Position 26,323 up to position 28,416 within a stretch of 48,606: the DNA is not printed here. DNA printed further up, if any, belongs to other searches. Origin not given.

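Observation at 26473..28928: Overlapping HTH + divergent GHKL (MORC/Hsp90/MutL-like) ATPase ending in an AT-hook: candidate uncharacterised two-gene DNA-surveillance/defence module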

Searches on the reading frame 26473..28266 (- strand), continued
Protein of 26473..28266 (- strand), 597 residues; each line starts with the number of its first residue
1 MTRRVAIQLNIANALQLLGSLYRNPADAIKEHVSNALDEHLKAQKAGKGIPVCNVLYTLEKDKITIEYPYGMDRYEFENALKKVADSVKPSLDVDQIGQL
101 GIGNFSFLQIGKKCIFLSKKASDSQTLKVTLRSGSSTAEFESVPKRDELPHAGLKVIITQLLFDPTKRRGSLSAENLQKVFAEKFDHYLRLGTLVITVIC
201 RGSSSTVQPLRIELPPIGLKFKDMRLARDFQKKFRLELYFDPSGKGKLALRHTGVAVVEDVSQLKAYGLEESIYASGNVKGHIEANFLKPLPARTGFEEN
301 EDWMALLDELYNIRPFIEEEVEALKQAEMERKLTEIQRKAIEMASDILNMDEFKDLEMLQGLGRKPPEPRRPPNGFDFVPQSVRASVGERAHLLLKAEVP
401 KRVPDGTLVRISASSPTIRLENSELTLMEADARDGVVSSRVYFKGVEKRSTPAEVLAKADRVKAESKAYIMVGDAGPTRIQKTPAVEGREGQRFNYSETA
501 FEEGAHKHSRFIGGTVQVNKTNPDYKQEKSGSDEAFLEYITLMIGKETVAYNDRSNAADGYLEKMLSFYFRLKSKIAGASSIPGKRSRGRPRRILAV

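Call 17: find_related_loci(query=A1, collection=genome_contigs, flank=10000)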
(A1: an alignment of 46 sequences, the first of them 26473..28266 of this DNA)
Query A1 (597 aa) in genome_contigs; peptide patterns used: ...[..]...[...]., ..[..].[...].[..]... (x = any residue, [..] = any of these).
69 stretches matched a pattern; 34 encode a relative of the query (tblastn E <= 1e-3); 33 distinct loci.
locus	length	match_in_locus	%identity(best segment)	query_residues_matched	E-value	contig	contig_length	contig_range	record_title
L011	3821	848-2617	61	3-593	0e+0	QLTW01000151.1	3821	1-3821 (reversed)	MAG: Candidatus Psychracetigena formicireducens isolate BS525 DDT42_151, whole genome shotgun sequence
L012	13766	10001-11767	58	3-593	0e+0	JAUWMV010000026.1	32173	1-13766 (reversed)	MAG: bacterium isolate CSMAG_2407 CSMAG_2407_k141_36425_length_32173_cov_17.2411, whole genome shotgun sequence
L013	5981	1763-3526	57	3-593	0e+0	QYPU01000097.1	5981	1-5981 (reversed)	MAG: Dehalococcoidia bacterium isolate PowLak16_MAG20 c_000000011787, whole genome shotgun sequence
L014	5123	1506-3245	51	3-581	0e+0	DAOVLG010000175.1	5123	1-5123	MAG TPA_asm: Candidatus Coatesbacteria bacterium isolate CSMAG_1439 CSMAG_1439_k141_2490132_length_5123_cov_9.0000, whol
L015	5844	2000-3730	49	2-576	1e-170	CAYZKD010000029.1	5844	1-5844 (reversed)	MAG TPA_asm: uncultured Candidatus Saccharibacteria bacterium isolate SRP141376_co1_334 genome assembly, contig: NODE_22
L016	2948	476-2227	46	3-584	1e-166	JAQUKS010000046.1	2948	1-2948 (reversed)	MAG: Candidatus Paceibacterota bacterium isolate STD1_112 NODE_174680_length_2948_cov_1.761432_Sandtown_D1, whole genome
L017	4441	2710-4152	54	1-576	5e-128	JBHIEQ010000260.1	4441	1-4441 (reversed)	MAG: Gemmatimonadales bacterium isolate b2.sp2_bin.61 NODE_9281_length_4441_cov_2.883265, whole genome shotgun sequence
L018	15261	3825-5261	51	1-576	8e-126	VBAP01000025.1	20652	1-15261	MAG: Bacillati bacterium ANGP1 isolate NP_8 14_1009_16_40cm_scaffold_4847, whole genome shotgun sequence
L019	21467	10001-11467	54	1-577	2e-125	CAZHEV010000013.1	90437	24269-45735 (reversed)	MAG TPA_asm: uncultured bacterium isolate SRP141376_co1_25 genome assembly, contig: NODE_632_length_90437_cov_11.708360,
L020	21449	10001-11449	50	1-574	3e-120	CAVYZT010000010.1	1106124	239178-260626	MAG: uncultured Acidobacteriota bacterium isolate MFD02242.bin.1.229 genome assembly, contig: contig_5761, whole genome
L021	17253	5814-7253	49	1-572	5e-120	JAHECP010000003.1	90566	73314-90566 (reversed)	MAG: Acidobacteria bacterium isolate Ww172 NODE_299_length_90566_cov_11.954005, whole genome shotgun sequence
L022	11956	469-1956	52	1-596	1e-119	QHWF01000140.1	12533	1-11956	MAG: Acidobacteria bacterium isolate gp6 AA50 14_1009_16_40cm_scaffold_29168_curated, whole genome shotgun sequence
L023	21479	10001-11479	50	1-593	3e-118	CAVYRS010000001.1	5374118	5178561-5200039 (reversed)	MAG: uncultured Acidobacteriota bacterium isolate MFD06229.bin.2.32 genome assembly, contig: contig_2392, whole genome s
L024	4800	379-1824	49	1-574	2e-118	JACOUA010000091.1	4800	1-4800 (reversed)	MAG: Acidobacteria bacterium isolate NC_groundwater_58_Pr7_S-0.65um_66_18 FFV18_Sp65_scaffold_130006, whole genome shotg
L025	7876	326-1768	49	1-572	8e-117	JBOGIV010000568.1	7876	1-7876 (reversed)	MAG: Vicinamibacterales bacterium isolate M3-S_metawrap_bin.87 k127_2525726, whole genome shotgun sequence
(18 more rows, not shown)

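Call 23: predict_structure(alignment_id=A1)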
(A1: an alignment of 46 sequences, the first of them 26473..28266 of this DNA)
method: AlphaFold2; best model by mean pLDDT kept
length: 597 residues; sequences in the alignment: 46
mean_pLDDT: 79.0   pTM: 0.49
mean pLDDT of the five models: 79.0, 78.3, 76.6, 76.5, 75.6
residues with pLDDT >= 90: 130; 70-90: 348; 50-70: 63; < 50: 56
segments of 3 or more residues with pLDDT < 50: 89-100, 294-296, 359-365, 478-491, 580-597
pLDDT, mean of each block of 10 residues (from residue 1): 55 58 77 85 85 93 93 83 60 42 73 90 87 79 85 92 86 88 85 92 88 83 87 90 87 74 72 84 81 53 84 90 89 78 74 60 51 89 87 91 90 89 90 89 88 90 87 66 40 75 86 86 88 87 88 80 87 70 38 36
secondary structure, 60 per line:
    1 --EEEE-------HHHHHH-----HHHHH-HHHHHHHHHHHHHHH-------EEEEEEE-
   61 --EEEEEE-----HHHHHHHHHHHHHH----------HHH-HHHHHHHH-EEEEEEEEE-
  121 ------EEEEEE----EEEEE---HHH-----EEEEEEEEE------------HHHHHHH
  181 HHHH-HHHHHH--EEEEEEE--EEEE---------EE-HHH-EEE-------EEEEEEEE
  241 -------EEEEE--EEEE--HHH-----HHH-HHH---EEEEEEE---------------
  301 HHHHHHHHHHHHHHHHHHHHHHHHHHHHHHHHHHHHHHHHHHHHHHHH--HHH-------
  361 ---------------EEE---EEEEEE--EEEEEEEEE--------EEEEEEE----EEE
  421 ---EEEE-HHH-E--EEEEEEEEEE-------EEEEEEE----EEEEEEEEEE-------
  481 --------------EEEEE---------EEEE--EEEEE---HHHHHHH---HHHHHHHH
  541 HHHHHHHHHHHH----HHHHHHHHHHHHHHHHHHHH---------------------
elements in order: E3-6 H14-19 H25-29 H31-45 E53-59 E63-68 H74-87 H102-109 E111-119 E127-132 E137-141 E153-161 H174-184 H186-191 E194-200 E203-206 E223-225 E233-240 E248-252 E255-258 E279-285 H301-348 E376-378 E382-387 E390-398 E407-413 E418-420 E424-427 E436-445 E453-459 E464-473 E495-499 E509-512 E515-519 H523-529 H533-552 H557-576
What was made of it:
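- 26473..28266 (-): Hsp90-like GHKL ATPase, 597 aa (whole gene). AF2 model pLDDT 79 (call 23).
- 27787..28266 (-): Bergerat-fold ATP-binding domain (aa 1-160): N-box E31/N35/D38, G1 variant E67-Y-P-Y-G71-M, G2 lid G98-Q-L-G-I-G103. The lid region, aa 89-100, has low pLDDT (call 23).
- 27223..27366 (-): 48-residue helix (aa 301-348), candidate coiled-coil or dimerisation arm. DSSP on the AF2 model, pLDDT 84-90 (call 23).
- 26848..27141 (-): Ig/FN3-like beta-sandwich (aa 376-473), absent from both short-form classes. All-beta in the model (call 23).
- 26488..26514 (-): Basic tail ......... with the RGRP AT-hook core (aa 585-593). Disordered in the model (call 23).
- Checked: The charged helix is a 48-residue helix, aa 301-348 (call 23).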

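Call 26: fold_search(model_id=the predicted structure, library=pdb)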
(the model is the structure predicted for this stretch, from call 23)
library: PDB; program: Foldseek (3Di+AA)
matches with E <= 10: 1899; with E <= 0.001: 327
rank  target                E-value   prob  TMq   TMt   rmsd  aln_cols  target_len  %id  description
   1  6xlf_A                9.2e-13  1.00  0.35  0.35  18.7       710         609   14  Full-length Hsc82 in complex with Aha1 in the presence of AMP-PNP (released 2021-06-30)
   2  4iyn_B                1.2e-12  1.00  0.36  0.35  20.6       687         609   13  Structure of mitochondrial Hsp90 (TRAP1) with ADP-ALF4- (released 2014-01-22)
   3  5tth_A                1.3e-12  1.00  0.36  0.33  20.0       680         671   13  Heterodimeric SpyCatcher/SpyTag-fused zebrafish TRAP1 in ATP/ADP-hybrid state (released 2017-08-23)
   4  4ipe_A                1.4e-12  1.00  0.36  0.37  20.0       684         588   12  Crystal structure of mitochondrial Hsp90 (TRAP1) with AMPPNP (released 2014-01-22)
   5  6d14_A                2.1e-12  1.00  0.37  0.38  20.7       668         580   13  Zebrafish TRAP1 bound to AMPPNP and calcium in the asymmetric closed state (released 2018-04-25)
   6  9a6t_B                2.4e-12  1.00  0.38  0.36  18.0       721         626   11  Integrative model of DNAK-HTPG by crosslinking MS and deep learning (released 2024-09-18)
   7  7exp_B                2.7e-12  1.00  0.36  0.36  18.9       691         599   13  Crystal structure of zebrafish TRAP1 with AMPPNP and MitoQ (released 2022-01-05)
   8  7exp_A                3.0e-12  1.00  0.37  0.38  19.5       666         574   13  Crystal structure of zebrafish TRAP1 with AMPPNP and MitoQ (released 2022-01-05)
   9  2iop_B                3.5e-12  1.00  0.26  0.25  24.3       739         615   13  Crystal Structure of Full-length HtpG, the Escherichia coli Hsp90, Bound to ADP (released 2006-11-21)
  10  7c7c                  3.9e-12  1.00  0.36  0.48   6.2       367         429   17  Crystal structure of human TRAP1 with SJT104 (released 2021-05-26)
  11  7kw7_A                3.9e-12  1.00  0.40  0.39  18.7       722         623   12  Atomic cryoEM structure of Hsp90-Hsp70-Hop-GR (released 2021-12-08)
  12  2iop_C                3.9e-12  1.00  0.27  0.26  24.3       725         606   13  Crystal Structure of Full-length HtpG, the Escherichia coli Hsp90, Bound to ADP (released 2006-11-21)
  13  5tvw_B                4.2e-12  1.00  0.34  0.34  19.7       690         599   14  Crystal structure of mitochondrial Hsp90 (TRAP1) with ATP in absence of Mg, hemi-hydrolyzed (released 2018-03-14)
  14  8gae_A                4.9e-12  1.00  0.35  0.34   9.2       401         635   16  Hsp90 provides platform for CRaf dephosphorylation by PP5 (released 2023-04-26)
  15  6xlg_A                4.9e-12  1.00  0.35  0.35  18.3       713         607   15  Full-length Hsc82 in complex with two Aha1 CTD in the presence of ATPgammaS (released 2021-06-30)
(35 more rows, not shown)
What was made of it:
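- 26473..28266 (-): Foldseek top 50 hits are all Hsp90/TRAP1/HtpG/GRP94, E about 1e-12 (call 26).
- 27367..27786 (-): Middle (Hsp90 M-like) alpha/beta domain (aa 161-300) with invariant R169, R251 and R294; the loop '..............' is a candidate catalytic-arginine loop. Foldseek alignments of about 370 columns span Hsp90 N+M domains (call 26).
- On GHKL (Bergerat-fold) ATPase superfamily: Foldseek probability is 1.00 to Hsp90 N-domains (call 26).
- On Hsp90 / HtpG chaperone family: The top 50 PDB fold hits are all Hsp90-family, and alignments of about 370 columns span N+M (call 26).
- On CapK/CapS: The ATPase's nearest folds are Hsp90, with a middle domain (call 26).
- Closest known: Hsp90 family. 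Same: The N-terminal Bergerat ATP-binding domain plus middle domain give the best fold matches (Foldseek E about 1e-12, probability 1.0, about 370 aligned columns; call 26).
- Closest known: CapK/CapS and VapKSC. Different: The ATPase is Hsp90-like with a middle domain (call 26).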

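Call 28: search_dna_similar(query=window:26473-28266:-, collection=phages, mode=protein, max_evalue=0.001)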
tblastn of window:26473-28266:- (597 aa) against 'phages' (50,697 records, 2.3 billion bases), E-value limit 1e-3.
No match.

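Call 29: search_dna_similar(query=window:26473-28266:-, collection=plasmids, mode=protein, max_evalue=0.001)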
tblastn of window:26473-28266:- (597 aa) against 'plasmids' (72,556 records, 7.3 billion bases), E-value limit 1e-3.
No match.

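Call 30: find_related_loci(query=A1, collection=viral_contigs, flank=10000)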
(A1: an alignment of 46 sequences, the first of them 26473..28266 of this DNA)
Query A1 (597 aa) in viral_contigs; peptide patterns used: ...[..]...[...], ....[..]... (x = any residue, [..] = any of these).
26 stretches matched a pattern, but none encodes a relative of the query by tblastn (E <= 1e-3).
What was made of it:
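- Closest known: Phage RIIA proteins. Different: There is no sequence similarity, and no homologue occurs in phage or viral collections (calls 28, 30).
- Tried and rejected: There are no homologues in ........, PLSDB or IMG/VR (calls 28-30).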

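Call 40: find_encoding_contigs(protein=P0059, flank=8000, max_places=2)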
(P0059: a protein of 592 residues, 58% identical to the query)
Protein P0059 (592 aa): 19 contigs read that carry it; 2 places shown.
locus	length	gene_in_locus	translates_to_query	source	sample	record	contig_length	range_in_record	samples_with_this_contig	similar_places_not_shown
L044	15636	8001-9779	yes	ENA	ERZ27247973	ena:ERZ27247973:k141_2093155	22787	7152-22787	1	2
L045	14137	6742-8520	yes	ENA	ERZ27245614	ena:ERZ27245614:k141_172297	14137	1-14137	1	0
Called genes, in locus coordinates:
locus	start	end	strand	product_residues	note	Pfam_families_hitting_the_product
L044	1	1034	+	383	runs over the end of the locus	PF09250:Prim-Pol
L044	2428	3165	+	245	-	PF07963:N_methyl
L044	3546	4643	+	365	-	PF01555:N6_N4_Mtase, PF22722:NA-iREase1 (weak), PF04471:Mrr_cat (weak)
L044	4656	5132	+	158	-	-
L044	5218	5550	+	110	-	PF20619:DUF6804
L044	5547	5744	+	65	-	-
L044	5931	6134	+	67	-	PF00239:Resolvase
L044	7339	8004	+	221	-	PF01381:HTH_3 (faint)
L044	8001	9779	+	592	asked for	PF13589:HATPase_c_3 (weak)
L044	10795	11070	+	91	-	PF02597:ThiS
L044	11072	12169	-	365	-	PF04055:Radical_SAM, PF13186:SPASM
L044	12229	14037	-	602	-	PF02730:AFOR_N, PF01314:AFOR_C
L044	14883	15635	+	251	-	?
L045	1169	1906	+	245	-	PF07963:N_methyl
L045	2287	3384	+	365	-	PF01555:N6_N4_Mtase, PF22722:NA-iREase1 (weak), PF04471:Mrr_cat (weak)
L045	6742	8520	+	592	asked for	PF13589:HATPase_c_3 (weak)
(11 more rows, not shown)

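Call 41: find_encoding_contigs(protein=P0045, flank=8000, max_places=1)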
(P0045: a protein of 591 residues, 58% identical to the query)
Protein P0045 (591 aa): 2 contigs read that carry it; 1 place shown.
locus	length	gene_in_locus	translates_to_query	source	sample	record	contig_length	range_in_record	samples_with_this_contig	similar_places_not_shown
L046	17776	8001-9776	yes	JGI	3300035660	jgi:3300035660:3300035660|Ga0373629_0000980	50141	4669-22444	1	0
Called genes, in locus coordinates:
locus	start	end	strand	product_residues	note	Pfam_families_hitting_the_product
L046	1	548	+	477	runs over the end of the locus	-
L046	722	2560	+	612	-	PF02543:Carbam_trans_N, PF16861:Carbam_trans_C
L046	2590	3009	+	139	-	-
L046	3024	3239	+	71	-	PF19451:DUF5989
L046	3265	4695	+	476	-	PF16822:ALGX (faint), PF00657:Lipase_GDSL (faint)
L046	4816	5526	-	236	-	PF01479:S4, PF00849:PseudoU_synth_2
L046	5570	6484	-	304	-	PF01040:UbiA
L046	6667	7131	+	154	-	-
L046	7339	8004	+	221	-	PF01381:HTH_3 (faint)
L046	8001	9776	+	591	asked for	-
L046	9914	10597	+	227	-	PF00702:Hydrolase, PF13419:HAD_2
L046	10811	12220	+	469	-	-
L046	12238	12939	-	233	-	PF03853:YjeF_N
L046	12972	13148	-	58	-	-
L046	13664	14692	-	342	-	-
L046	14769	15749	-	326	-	PF14082:SduA_C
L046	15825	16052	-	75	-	PF09954:DUF2188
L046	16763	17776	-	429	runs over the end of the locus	PF13347:MFS_2 (weak), PF05977:MFS_3, PF07690:MFS_1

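Call 42: find_encoding_contigs(protein=P0070, flank=8000, max_places=1)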
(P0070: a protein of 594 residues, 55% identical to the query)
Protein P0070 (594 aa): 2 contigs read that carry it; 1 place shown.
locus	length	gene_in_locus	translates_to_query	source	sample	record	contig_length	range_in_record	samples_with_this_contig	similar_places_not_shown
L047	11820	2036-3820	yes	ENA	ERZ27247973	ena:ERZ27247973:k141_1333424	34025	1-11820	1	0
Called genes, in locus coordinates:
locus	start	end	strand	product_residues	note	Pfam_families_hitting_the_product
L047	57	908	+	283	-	PF01909:NTP_transf_2 (weak), PF26305:CD_NTase_C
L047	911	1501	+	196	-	PF23471:Cap15_TM, PF18153:Cap15_CD_rec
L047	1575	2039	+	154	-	PF01381:HTH_3 (weak)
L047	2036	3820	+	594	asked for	PF13589:HATPase_c_3 (weak)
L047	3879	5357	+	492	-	PF13271:DUF4062, PF13749:HATPase_c_4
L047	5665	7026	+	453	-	PF04326:SLFN_AlbA_2, PF13749:HATPase_c_4, PF13412:HTH_24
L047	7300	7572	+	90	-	PF12674:Zn_ribbon_2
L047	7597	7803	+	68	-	-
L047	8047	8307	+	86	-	PF10543:ORF6N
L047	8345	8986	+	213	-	PF08713:DNA_alkylation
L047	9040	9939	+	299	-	-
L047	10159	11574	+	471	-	PF01565:FAD_binding_4, PF02913:FAD-oxidase_C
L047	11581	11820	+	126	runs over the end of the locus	-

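Call 43: find_encoding_contigs(protein=P0005, flank=8000, max_places=1)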
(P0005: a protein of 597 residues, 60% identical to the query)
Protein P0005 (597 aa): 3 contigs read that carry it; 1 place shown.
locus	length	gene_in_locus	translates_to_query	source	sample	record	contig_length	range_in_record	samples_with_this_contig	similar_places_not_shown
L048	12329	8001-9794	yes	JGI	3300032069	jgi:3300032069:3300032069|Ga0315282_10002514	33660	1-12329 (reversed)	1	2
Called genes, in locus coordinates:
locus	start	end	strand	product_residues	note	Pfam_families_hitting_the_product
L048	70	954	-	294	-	PF03446:NAD_binding_2, PF03807:F420_oxidored (faint), PF14833:NAD_binding_11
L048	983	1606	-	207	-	PF00702:Hydrolase, PF13419:HAD_2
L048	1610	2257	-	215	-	PF00149:Metallophos, PF12850:Metallophos_2, PF14582:Metallophos_3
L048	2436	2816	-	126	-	PF04480:DUF559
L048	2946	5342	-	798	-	-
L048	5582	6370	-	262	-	PF01135:PCMT, PF13489:Methyltransf_23 (weak), PF13649:Methyltransf_25 (weak), PF13847:Methyltransf_31 (weak), PF08241:Methyltransf_11 (weak)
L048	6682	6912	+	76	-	PF04014:MazE_antitoxin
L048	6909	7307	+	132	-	PF01850:PIN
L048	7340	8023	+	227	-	-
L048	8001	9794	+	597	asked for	-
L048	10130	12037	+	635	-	PF00009:GTP_EFTU, PF22042:EF-G_D2 (weak), PF03144:GTP_EFTU_D2, PF00679:EFG_C, PF21018:BipA_C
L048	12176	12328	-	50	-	?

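Call 49: search_solved_structures(query=A1, max_evalue=1, show_alignments=1)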
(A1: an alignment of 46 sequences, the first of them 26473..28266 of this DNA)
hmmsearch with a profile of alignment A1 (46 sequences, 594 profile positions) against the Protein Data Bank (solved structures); distinct sequences matched with E-value up to 1: 133 (the best 60 are shown).
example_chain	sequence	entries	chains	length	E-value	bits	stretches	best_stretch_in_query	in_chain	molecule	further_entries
7c04_A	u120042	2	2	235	9.6e-06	27.5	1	19-121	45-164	Heat shock protein 75 kDa, mitochondrial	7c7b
5f3k_A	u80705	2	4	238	1e-05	27.5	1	19-121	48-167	Heat shock protein 75 kDa, mitochondrial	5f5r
7u8u_A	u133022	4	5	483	4.5e-05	25.3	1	19-121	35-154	Heat shock protein 75 kDa, mitochondrial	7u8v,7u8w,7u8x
5hph_A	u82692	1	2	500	4.8e-05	25.2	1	19-121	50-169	Heat shock protein 75 kDa, mitochondrial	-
4z1f_A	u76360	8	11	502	4.8e-05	25.2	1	19-121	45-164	Heat shock protein 75 kDa, mitochondrial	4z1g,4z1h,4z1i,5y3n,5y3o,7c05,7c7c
7ulk_A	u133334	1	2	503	4.9e-05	25.2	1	19-121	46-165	Heat shock protein 75 kDa, mitochondrial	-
7u4c_A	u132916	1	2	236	5.4e-05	25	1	18-150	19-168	Chaperone protein HtpG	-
7kck_A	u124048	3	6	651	7.5e-05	24.6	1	19-120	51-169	Heat shock protein 75 kDa, mitochondrial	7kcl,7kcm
6xg6_A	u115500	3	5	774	9.9e-05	24.2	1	19-120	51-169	Heat shock protein 75 kDa, mitochondrial, Fibronectin binding protein fusion | Heat shock protein 75 kDa, mitochondrial, SpyCatcher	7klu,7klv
5in9_A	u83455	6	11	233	0.00011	24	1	17-126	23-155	Endoplasmin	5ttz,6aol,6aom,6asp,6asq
7klu_B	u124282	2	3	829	0.00011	24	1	19-120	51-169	Heat shock protein 75 kDa, mitochondrial, SpyTag, Succinate dehydrogenase [ubiquinone] iro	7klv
1tbw_A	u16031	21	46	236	0.00011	24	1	17-126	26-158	Endoplasmin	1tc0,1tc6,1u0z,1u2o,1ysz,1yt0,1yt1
7ull_A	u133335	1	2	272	0.00012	23.9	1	17-126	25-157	Endoplasmin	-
4nh9_A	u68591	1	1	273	0.00012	23.9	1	17-126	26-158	Endoplasmin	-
1qy8_A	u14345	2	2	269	0.00013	23.8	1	17-126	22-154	Endoplasmin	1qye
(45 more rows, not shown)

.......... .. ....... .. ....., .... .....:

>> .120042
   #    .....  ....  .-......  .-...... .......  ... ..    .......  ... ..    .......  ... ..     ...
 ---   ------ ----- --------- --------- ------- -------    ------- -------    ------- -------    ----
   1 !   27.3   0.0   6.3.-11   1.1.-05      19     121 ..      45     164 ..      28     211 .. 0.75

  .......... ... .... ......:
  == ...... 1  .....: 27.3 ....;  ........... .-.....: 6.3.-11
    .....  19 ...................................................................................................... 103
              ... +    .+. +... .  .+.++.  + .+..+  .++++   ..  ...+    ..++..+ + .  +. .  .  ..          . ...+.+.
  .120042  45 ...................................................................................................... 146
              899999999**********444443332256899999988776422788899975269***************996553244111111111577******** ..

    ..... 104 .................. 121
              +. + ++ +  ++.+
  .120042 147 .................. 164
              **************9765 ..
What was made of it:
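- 27787..28266 (-): Profile matches to TRAP1 (E 1e-5), HtpG and GRP94 over aa 19-121 (call 49).
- Closest known: Hsp90 family. Same: They also give the best profile matches (TRAP1 1e-5, HtpG 5e-5; call 49).
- The best structural and profile matches are true chaperones (calls 26, 49).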
